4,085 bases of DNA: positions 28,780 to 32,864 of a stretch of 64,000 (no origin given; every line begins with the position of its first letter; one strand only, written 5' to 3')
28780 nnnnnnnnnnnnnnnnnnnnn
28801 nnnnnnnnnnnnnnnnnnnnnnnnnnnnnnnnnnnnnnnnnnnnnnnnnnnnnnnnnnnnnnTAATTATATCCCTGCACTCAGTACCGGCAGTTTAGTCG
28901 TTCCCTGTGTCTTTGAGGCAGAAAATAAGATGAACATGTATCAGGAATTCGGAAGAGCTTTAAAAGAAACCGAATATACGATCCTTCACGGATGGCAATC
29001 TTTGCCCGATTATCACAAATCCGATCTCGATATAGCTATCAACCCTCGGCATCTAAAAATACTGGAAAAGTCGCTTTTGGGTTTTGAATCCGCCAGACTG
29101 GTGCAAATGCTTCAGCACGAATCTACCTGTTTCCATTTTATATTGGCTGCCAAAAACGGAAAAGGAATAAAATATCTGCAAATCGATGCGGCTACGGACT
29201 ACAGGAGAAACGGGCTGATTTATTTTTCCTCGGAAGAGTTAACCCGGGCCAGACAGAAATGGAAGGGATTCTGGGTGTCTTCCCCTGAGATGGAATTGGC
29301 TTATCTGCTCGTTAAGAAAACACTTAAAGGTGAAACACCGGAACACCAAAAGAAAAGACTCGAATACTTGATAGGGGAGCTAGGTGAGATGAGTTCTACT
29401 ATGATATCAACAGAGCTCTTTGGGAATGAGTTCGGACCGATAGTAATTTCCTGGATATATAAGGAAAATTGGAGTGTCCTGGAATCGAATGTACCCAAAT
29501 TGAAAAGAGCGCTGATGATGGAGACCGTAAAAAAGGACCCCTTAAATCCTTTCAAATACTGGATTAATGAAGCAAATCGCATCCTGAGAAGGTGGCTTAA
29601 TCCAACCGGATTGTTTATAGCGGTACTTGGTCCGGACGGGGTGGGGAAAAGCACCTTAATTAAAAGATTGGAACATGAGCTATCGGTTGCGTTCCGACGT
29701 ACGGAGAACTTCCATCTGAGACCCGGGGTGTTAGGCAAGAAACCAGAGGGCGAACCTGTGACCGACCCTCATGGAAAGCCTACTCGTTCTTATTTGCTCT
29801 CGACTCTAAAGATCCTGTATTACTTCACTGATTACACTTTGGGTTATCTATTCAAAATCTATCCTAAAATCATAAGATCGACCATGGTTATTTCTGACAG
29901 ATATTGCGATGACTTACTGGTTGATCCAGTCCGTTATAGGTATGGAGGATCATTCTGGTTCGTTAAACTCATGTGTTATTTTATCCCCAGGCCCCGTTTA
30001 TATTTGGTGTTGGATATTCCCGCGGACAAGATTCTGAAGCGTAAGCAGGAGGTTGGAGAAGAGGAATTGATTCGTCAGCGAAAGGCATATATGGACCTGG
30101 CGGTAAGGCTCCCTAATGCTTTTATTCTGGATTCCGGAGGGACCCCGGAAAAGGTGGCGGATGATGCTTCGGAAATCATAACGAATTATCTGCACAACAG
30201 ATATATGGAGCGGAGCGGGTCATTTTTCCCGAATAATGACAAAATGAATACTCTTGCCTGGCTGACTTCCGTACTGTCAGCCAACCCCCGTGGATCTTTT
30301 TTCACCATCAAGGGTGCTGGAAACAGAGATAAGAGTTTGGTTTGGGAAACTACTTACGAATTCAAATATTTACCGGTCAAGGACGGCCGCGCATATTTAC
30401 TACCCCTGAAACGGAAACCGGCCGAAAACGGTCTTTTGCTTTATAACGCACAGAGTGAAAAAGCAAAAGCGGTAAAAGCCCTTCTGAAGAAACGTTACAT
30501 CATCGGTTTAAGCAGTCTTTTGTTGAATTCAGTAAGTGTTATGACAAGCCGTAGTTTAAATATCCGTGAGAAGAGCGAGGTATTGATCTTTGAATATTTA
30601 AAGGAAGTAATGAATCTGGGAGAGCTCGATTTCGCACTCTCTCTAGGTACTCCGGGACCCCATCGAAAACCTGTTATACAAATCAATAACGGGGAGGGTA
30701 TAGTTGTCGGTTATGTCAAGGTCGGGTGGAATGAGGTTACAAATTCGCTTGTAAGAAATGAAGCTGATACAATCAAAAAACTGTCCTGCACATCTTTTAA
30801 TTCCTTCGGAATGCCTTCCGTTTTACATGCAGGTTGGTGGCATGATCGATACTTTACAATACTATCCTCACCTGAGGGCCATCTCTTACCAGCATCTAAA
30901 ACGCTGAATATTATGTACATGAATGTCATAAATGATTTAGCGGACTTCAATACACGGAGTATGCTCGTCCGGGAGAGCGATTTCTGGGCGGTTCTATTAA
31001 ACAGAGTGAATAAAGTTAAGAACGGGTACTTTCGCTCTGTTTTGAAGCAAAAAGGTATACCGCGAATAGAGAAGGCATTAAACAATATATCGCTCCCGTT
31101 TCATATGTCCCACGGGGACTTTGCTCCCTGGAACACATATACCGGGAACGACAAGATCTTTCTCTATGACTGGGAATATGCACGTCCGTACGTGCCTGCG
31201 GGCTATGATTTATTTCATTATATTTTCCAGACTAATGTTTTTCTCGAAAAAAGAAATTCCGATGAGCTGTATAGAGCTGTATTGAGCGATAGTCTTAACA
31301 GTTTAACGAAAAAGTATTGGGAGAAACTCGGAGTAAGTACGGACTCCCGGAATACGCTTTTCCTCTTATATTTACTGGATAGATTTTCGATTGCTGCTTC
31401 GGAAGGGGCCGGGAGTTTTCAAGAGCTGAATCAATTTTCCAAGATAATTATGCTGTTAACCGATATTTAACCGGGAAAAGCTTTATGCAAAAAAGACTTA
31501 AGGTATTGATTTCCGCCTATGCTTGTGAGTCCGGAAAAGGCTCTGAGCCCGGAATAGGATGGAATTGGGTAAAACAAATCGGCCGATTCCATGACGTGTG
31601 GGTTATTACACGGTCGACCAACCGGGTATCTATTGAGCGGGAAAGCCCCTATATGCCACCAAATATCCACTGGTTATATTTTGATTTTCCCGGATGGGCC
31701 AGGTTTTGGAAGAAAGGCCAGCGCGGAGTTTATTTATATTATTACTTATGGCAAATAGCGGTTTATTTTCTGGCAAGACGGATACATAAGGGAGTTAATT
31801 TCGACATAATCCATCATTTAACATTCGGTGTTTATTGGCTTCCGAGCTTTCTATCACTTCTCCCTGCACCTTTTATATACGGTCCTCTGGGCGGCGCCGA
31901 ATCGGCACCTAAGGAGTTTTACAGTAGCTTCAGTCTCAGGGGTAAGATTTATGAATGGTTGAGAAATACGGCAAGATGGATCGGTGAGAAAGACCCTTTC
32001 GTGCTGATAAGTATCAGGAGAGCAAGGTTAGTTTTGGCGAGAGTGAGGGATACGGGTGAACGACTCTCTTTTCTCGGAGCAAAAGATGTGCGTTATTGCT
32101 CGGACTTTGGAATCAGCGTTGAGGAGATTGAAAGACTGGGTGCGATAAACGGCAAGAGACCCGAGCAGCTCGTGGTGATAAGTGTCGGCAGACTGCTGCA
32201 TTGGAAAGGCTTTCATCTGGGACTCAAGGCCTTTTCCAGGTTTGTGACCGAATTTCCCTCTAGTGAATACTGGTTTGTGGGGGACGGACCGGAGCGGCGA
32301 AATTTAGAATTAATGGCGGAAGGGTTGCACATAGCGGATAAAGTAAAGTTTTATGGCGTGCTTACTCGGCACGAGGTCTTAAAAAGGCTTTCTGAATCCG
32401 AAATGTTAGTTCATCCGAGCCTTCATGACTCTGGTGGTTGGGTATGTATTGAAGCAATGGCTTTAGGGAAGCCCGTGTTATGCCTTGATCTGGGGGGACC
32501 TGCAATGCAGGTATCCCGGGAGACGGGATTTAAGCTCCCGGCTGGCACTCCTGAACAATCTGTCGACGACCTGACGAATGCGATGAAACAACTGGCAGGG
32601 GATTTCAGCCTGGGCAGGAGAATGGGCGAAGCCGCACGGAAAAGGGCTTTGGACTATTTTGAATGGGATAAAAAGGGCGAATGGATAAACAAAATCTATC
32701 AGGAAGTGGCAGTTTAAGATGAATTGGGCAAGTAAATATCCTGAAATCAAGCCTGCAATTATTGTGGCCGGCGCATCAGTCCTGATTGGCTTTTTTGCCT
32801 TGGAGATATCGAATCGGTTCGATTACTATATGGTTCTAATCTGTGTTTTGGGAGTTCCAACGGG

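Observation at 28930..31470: Unusual three-catalytic-domain fusion (nucleotidyltransferase-fold + P-loop kinase + APH-like kinase) inside the polysaccharide cluster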

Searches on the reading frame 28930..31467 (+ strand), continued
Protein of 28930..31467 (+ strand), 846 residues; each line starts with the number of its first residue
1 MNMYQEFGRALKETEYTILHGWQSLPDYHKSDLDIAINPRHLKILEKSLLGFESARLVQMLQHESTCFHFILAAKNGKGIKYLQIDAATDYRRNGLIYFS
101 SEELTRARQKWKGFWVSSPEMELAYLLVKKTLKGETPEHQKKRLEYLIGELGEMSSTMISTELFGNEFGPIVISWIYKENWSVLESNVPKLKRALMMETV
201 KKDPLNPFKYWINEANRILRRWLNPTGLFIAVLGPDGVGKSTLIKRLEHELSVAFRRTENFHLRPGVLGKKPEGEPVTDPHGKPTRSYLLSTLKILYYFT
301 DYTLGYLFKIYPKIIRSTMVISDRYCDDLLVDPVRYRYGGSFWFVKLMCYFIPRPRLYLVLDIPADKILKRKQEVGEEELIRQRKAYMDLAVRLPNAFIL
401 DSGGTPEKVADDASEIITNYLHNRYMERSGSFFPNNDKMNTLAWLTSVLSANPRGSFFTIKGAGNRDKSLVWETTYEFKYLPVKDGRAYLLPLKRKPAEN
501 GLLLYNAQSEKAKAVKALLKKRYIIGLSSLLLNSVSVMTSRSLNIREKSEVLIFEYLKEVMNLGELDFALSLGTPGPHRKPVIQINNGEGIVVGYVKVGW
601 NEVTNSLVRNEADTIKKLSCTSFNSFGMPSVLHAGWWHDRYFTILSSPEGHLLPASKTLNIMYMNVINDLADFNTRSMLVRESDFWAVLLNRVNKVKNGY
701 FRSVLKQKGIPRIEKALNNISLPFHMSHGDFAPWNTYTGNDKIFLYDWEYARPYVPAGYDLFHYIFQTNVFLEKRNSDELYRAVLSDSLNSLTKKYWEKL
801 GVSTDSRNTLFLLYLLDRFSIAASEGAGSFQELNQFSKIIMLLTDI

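Call 45: find_related_loci(query=A1, collection=genome_contigs, flank=10000)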
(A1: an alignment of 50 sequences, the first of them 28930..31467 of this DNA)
Query A1 (846 aa) in genome_contigs; peptide patterns used: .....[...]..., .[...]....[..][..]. (x = any residue, [..] = any of these).
599 stretches matched a pattern (row limit reached: there are more); 248 encode a relative of the query (tblastn E <= 1e-3); the best 80 are kept; 80 distinct loci.
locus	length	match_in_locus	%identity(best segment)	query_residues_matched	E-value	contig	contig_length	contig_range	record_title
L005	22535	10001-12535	61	1-845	0e+0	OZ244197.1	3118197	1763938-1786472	MAG: Thermodesulfobacteriota bacterium isolate ec96ddf5-9e38-48dc-a8a0-7131a85d877a genome assembly, chromosome: 1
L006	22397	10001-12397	42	13-839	0e+0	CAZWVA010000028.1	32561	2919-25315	MAG TPA_asm: uncultured Spirochaetia bacterium isolate binchicken_co30_30 genome assembly, contig: NODE_1153_length_3256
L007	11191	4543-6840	40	10-782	0e+0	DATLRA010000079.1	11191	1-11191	MAG TPA_asm: Candidatus Binataceae bacterium isolate SMAG_U13892 k141_1366287, whole genome shotgun sequence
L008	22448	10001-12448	39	10-844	0e+0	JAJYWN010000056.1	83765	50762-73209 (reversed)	MAG: Bacillota bacterium isolate FK3.bin120 NODE_456_length_83765_cov_1.828284, whole genome shotgun sequence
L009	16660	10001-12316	40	10-788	0e+0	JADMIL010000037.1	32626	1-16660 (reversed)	MAG: Candidatus Binataceae bacterium isolate MAG011 NODE_833_length_32626_cov_10.523871, whole genome shotgun sequence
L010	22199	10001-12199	40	16-769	1e-173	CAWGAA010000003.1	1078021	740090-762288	MAG: uncultured Spirochaetota bacterium isolate MFD04408.bin.1.18 genome assembly, contig: contig_36359, whole genome sh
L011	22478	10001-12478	38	15-842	0e+0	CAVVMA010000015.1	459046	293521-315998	MAG: uncultured delta proteobacterium isolate MFD09222.bin.2.46 genome assembly, contig: contig_85776, whole genome shot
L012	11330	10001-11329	49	14-457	4e-135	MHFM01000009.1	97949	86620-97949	MAG: Omnitrophica bacterium RIFCSPLOWO2_01_FULL_45_10b rifcsplowo2_01_scaffold_1477, whole genome shotgun sequence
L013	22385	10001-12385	33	14-826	9e-120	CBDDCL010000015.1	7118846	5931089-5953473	MAG: Bryobacterales bacterium isolate 9a5723b4-f69d-4256-802c-3c242fd87eb7 genome assembly, contig: contig_9, whole geno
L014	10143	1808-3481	37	227-819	3e-105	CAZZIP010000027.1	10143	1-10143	MAG TPA_asm: uncultured Methylococcales bacterium isolate binchicken_co30_122 genome assembly, contig: NODE_4105_length_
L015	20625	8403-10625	30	3-774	2e-100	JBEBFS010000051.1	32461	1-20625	MAG: Bryobacteraceae bacterium isolate ASF_2 NODE_525_length_32461_cov_8.278938, whole genome shotgun sequence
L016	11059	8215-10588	40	13-776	1e-86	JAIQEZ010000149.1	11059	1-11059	MAG: Terriglobia bacterium isolate SRVP_9 SR-VP_26_10_2019_B_40cm_scaffold_6443, whole genome shotgun sequence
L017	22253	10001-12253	28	16-774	1e-85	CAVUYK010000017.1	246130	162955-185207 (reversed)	MAG: Terriglobales bacterium isolate MFD05942.bin.2.68 genome assembly, contig: contig_35691, whole genome shotgun seque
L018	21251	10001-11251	37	10-428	2e-85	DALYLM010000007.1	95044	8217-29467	MAG TPA_asm: Coleofasciculaceae cyanobacterium CTOTU46674 NODE_7_length_95044_cov_26.482077, whole genome shotgun sequen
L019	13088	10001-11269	38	10-431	2e-83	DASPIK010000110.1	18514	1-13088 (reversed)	MAG TPA_asm: Terriglobales bacterium isolate SMAG_U11981 k141_226416, whole genome shotgun sequence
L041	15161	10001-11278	33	13-431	2e-65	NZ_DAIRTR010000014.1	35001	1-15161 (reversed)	MAG: Pelomicrobium sp. isolate CTOTU10716 NODE_323_length_35001_cov_10.747782, whole genome shotgun sequence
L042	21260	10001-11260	34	16-428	6e-65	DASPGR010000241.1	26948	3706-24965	MAG TPA_asm: Burkholderiales bacterium isolate SMAG_U16456 k141_1466465, whole genome shotgun sequence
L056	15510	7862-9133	34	16-432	2e-62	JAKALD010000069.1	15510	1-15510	MAG: Proteobacteria bacterium isolate WY5.bin10 NODE_6261_length_15510_cov_1.529806, whole genome shotgun sequence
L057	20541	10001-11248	32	15-424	1e-55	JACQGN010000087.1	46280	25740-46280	MAG: Betaproteobacteria bacterium isolate NC_groundwater_1074_Ag_S2p5_64_289 S_2p5_S6_coassembly_k141_1055574, whole gen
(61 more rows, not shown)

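Call 58: search_protein_families(library=padloc, proteins=[window:28930-31467:+], max_evalue=0.01)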
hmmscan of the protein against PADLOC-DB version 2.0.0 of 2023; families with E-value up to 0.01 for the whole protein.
window:28930-31467:+ (846 aa): 1 family
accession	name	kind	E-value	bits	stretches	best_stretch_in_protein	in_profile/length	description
PDLC04690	PDC-M51B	-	0.0029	15.4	1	228-255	3-30/191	-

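Call 63: search_protein_families(library=pfam, proteins=[L042:4114-5229:+, L042:5201-6190:+, L042:6094-7524:+, L042:7579-8802:+, L042:8670-9932:+, L042:9881-11749:+, L042:11763-13103:+, L042:13363-16806:+, L042:18037-19224:+, L042:19246-20094:+], max_evalue=0.0001)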
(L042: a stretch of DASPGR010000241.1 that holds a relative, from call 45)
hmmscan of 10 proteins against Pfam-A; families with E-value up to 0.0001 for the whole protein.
L042:4114-5229:+ (372 aa): 3 families
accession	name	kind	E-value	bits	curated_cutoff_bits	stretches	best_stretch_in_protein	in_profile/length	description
PF16363.11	GDP_Man_Dehyd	-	2e-149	498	27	1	6-346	1-332/332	GDP-mannose 4,6 dehydratase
PF01370.27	Epimerase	-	1.3e-74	251.1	20.9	1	5-252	1-240/240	NAD dependent epimerase/dehydratase family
PF04321.23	RmlD_sub_bind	-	1.3e-05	24.8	27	1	4-162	2-130/287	RmlD substrate binding domain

L042:5201-6190:+ (330 aa): 3 families
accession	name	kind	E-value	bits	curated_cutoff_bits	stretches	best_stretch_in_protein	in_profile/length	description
PF01370.27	Epimerase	-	3.7e-68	229.9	20.9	1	19-250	1-240/240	NAD dependent epimerase/dehydratase family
PF16363.11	GDP_Man_Dehyd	-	1.2e-20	74.7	27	1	51-309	58-329/332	GDP-mannose 4,6 dehydratase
PF04321.23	RmlD_sub_bind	-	3.2e-09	36.7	27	1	18-272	2-235/287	RmlD substrate binding domain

L042:6094-7524:+ (477 aa): 1 family
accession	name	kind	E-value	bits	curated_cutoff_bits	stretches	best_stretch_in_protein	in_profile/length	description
PF13440.11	Polysacc_synt_3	-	3.7e-06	26.8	23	1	262-378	173-288/293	Polysaccharide biosynthesis protein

L042:7579-8802:+ (408 aa): 1 family
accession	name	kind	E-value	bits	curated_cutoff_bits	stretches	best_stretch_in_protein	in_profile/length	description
PF04230.19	PS_pyruv_trans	-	5.4e-19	69.6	25.3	1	33-336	1-278/280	Polysaccharide pyruvyl transferase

L042:8670-9932:+ (421 aa): 5 families
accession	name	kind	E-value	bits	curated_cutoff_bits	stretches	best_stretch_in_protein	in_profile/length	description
PF13692.12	Glyco_trans_1_4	-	4.4e-21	76.1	27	1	244-383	3-141/142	Glycosyl transferases group 1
PF00534.26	Glycos_transf_1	-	2.8e-20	73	26.4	1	241-385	14-159/172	Glycosyl transferases group 1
PF13439.12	Glyco_transf_4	-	2.1e-16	60.8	28.5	1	60-223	1-166/170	Glycosyltransferase Family 4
PF20706.3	GT4-conflict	-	1.2e-15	57.8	26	1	174-360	128-322/385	Family 4 Glycosyltransferase in conflict systems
PF13579.12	Glyco_trans_4_4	-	3e-14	54.1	29.7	1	61-222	1-158/158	Glycosyl transferase 4-like domain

L042:9881-11749:+ (623 aa): 1 family
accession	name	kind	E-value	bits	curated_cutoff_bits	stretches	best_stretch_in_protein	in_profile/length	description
PF00132.30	Hexapep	-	3.7e-11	42.7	27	1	546-580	2-36/36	Bacterial transferase hexapeptide (six repeats)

L042:11763-13103:+ (447 aa): 1 family
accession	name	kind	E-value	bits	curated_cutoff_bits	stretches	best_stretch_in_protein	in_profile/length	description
PF04932.20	Wzy_C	-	1.2e-05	25.6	31.7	1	221-346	17-145/149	O-Antigen ligase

L042:13363-16806:+ (1148 aa): 2 families
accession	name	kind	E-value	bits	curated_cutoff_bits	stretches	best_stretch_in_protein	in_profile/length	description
PF05359.17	DUF748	-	5.9e-270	899.1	50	1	9-1123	14-1037/1037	Domain of Unknown Function (DUF748)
PF05170.20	AsmA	-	3.8e-09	36.3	29.8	0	417-565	65-218/607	AsmA family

L042:18037-19224:+ (396 aa): 0 families

L042:19246-20094:+ (283 aa): 1 family
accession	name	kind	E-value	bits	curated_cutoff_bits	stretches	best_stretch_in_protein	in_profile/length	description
PF02668.22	TauD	-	2.6e-66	224.7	27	1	13-276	1-267/267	Taurine catabolism dioxygenase TauD, TfdA family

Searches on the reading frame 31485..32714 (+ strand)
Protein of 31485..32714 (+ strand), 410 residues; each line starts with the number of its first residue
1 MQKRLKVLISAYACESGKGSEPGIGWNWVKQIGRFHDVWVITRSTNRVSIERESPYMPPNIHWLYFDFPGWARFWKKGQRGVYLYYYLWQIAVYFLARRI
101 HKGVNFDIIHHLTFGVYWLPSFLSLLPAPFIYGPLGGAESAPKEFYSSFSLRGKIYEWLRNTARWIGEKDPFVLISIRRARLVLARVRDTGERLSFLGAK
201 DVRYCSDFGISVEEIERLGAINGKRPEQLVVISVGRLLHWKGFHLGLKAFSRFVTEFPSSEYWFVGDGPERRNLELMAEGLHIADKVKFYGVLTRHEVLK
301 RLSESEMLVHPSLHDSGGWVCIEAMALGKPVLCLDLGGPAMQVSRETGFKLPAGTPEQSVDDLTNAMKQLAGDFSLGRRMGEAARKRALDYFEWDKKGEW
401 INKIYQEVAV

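Call 9: search_protein_families(library=pfam, proteins=[window:31485-32714:+], max_evalue=0.001)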
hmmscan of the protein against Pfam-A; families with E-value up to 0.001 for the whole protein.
window:31485-32714:+ (410 aa): 3 families
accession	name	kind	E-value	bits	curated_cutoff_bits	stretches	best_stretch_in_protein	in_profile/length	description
PF00534.26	Glycos_transf_1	-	7.1e-30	104.2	26.4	1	220-387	7-172/172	Glycosyl transferases group 1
PF13692.12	Glyco_trans_1_4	-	1.2e-20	74.6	27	1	230-366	3-139/142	Glycosyl transferases group 1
PF20706.3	GT4-conflict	-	0.00078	19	26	0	227-360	196-333/385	Family 4 Glycosyltransferase in conflict systems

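Call 19: search_protein_families(library=ncbifam, proteins=[window:31485-32714:+], max_evalue=0.00001)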
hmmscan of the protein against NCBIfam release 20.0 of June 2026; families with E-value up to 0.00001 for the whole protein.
window:31485-32714:+ (410 aa): 21 families
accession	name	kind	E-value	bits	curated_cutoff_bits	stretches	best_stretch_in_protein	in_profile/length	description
NF041879.1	EPS_EpsH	equivalog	7.5e-38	130.4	800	1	82-407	93-415/431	exopolysaccharide biosynthesis glycosyltransferase EpsH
NF041876.1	EPS_EpsE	equivalog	7.2e-20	71.6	400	1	207-397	192-385/389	exopolysaccharide biosynthesis GT4 family glycosyltransferase EpsE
TIGR03088.1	stp2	hypoth_equivalog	3.8e-19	69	409.05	1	220-408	186-373/374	TIGR03088 family PEP-CTERM/XrtA system glycosyltransferase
TIGR03999.1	thiol_BshA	equivalog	3.3e-17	62.5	273.7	1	225-408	196-373/375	N-acetyl-alpha-D-glucosaminyl L-malate synthase BshA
TIGR02149.1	glgA_Coryne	subfamily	7.6e-16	58.2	302.4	1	231-408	207-390/391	glycogen synthase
TIGR03449.1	mycothiol_MshA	equivalog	1.2e-15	57.4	462.5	1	225-408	217-403/406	D-inositol-3-phosphate glycosyltransferase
TIGR04157.1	glyco_rSAM_CFB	subfamily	2.4e-12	46.6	400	1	227-398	226-399/406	TIGR04157 family glycosyltransferase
NF047684.1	TeichurnBiosyTuaC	equivalog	1.6e-11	43.8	550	1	228-408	219-389/391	teichuronic acid biosynthesis protein TuaC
NF049988.1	MGlcDAGSynMgs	equivalog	3.7e-10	39.7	400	1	212-332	197-317/398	alpha-monoglucosyldiacylglycerol synthase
TIGR04005.1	wcaL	equivalog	7.7e-10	38.2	537.6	1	191-357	186-358/406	colanic acid biosynthesis glycosyltransferase WcaL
NF053787.1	GlcN_PG_synth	equivalog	9e-10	37.9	480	1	292-408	249-359/361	N-acetylglucosaminyl phosphatidylglycerol synthase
TIGR04063.1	stp3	hypoth_equivalog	1e-09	37.8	442.05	1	228-408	213-395/397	TIGR04063 family PEP-CTERM/XrtA system glycosyltransferase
NF050063.1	ProtGlycPglJ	equivalog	6.1e-09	35.6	500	1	209-391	176-350/363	N-acetylgalactosamine-N,N'-diacetylbacillosaminyl-diphospho-undecaprenol 4-alpha-N-acetylgalactosaminyltransferase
NF047880.1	glyco_SdgA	exception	4.5e-08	32.1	800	1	220-365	307-452/488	serine-aspartate repeat adhesin O-glycosyltransferase SdgA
NF038295.1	EPS_HpsP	equivalog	4.6e-07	29.2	550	1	227-408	206-387/388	hormogonium polysaccharide biosynthesis glycosyltransferase HpsP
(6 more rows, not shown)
